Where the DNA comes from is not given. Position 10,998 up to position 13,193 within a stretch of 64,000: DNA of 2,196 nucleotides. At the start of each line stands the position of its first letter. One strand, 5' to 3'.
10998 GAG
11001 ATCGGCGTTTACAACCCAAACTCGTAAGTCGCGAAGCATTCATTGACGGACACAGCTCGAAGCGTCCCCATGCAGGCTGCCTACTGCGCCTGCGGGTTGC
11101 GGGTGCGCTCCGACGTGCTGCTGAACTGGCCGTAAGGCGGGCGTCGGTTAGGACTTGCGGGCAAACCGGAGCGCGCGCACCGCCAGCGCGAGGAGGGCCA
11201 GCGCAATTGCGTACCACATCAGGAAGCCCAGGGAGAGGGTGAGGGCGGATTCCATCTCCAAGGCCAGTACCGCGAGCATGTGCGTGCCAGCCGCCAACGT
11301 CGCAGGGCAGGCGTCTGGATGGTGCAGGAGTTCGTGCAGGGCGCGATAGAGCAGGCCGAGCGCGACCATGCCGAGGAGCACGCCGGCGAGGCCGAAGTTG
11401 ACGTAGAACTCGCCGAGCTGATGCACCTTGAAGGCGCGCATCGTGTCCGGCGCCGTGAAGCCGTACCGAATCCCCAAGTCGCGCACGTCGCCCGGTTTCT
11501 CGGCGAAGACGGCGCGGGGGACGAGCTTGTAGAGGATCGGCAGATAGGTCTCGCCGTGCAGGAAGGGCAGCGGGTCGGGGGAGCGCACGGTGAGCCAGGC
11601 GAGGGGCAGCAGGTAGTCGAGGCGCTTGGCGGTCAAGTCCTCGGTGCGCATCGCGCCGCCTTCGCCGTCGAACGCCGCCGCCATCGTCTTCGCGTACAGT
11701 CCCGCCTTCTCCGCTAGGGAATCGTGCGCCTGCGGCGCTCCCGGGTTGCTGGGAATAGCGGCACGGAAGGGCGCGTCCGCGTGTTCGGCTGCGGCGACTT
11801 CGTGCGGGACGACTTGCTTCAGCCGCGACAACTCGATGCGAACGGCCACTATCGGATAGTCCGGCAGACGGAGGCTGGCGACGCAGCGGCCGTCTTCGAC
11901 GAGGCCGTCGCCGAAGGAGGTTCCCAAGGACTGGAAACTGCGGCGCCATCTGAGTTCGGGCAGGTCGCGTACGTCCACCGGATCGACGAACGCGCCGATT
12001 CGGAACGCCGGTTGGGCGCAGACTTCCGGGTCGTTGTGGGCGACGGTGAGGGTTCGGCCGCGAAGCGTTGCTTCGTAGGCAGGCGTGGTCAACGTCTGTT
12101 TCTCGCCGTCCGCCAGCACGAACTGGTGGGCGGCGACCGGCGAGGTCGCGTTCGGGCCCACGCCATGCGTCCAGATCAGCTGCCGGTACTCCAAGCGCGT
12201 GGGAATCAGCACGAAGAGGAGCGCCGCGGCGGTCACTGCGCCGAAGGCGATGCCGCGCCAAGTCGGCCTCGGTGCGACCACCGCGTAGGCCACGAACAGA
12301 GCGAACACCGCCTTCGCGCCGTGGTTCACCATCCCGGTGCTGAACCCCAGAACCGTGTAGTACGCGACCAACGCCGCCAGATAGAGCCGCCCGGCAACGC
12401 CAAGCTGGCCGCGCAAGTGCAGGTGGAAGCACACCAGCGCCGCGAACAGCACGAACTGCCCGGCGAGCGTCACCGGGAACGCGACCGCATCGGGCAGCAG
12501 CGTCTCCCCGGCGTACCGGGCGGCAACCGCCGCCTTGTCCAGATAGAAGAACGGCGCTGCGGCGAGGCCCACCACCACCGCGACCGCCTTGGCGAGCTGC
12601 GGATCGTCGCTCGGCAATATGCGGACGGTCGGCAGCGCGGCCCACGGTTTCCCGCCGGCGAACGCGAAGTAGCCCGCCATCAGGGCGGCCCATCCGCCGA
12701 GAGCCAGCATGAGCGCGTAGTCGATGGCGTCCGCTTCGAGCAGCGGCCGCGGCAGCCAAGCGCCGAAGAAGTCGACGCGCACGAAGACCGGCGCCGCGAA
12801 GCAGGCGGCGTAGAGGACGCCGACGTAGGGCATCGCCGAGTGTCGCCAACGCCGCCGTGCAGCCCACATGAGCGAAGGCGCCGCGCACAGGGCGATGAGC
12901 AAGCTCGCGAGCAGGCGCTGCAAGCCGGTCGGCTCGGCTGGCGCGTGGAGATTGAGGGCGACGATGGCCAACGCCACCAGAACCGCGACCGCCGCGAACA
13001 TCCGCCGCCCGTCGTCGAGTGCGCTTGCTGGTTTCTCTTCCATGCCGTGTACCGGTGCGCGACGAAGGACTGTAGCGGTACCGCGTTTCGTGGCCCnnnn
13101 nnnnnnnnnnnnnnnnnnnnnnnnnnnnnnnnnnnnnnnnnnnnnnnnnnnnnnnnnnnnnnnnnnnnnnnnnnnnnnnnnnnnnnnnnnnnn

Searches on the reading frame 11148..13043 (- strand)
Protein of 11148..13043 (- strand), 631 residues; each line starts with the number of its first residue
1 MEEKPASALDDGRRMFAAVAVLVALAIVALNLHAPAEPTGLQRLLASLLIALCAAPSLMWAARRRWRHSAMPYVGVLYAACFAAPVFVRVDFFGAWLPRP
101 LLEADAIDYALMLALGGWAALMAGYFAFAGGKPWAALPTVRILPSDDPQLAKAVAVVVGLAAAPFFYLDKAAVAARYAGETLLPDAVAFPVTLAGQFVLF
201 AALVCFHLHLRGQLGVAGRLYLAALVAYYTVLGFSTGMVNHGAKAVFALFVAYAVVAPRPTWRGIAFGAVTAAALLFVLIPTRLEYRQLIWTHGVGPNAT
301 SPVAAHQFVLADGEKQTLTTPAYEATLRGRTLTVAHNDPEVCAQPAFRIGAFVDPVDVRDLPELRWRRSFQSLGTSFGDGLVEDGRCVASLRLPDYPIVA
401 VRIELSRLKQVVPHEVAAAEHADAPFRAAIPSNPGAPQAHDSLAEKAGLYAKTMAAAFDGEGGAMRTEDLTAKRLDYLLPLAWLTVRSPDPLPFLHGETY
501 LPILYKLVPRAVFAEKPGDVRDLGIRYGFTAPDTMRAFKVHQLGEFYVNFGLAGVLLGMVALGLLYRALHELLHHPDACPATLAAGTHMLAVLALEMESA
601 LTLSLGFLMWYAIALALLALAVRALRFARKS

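Call 8: search_protein_families(library=pfam, proteins=[window:11148-13043:-], max_evalue=0.01)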
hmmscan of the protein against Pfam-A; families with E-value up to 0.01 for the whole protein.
window:11148-13043:- (631 aa): 1 family
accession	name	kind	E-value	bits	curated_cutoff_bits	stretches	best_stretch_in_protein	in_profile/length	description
PF14296.11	O-ag_pol_Wzy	-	0.0049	16.1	26.6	1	543-627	383-464/468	O-antigen polysaccharide polymerase Wzy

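Call 37: search_protein_families(library=ncbifam, proteins=[window:11148-13043:-], max_evalue=0.01)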
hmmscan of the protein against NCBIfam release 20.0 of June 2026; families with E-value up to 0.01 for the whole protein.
window:11148-13043:- (631 aa): 1 family
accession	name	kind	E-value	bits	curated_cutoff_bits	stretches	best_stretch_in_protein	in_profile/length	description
TIGR04370.1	glyco_rpt_poly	subfamily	0.0072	15.3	40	0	543-569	323-349/396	oligosaccharide repeat unit polymerase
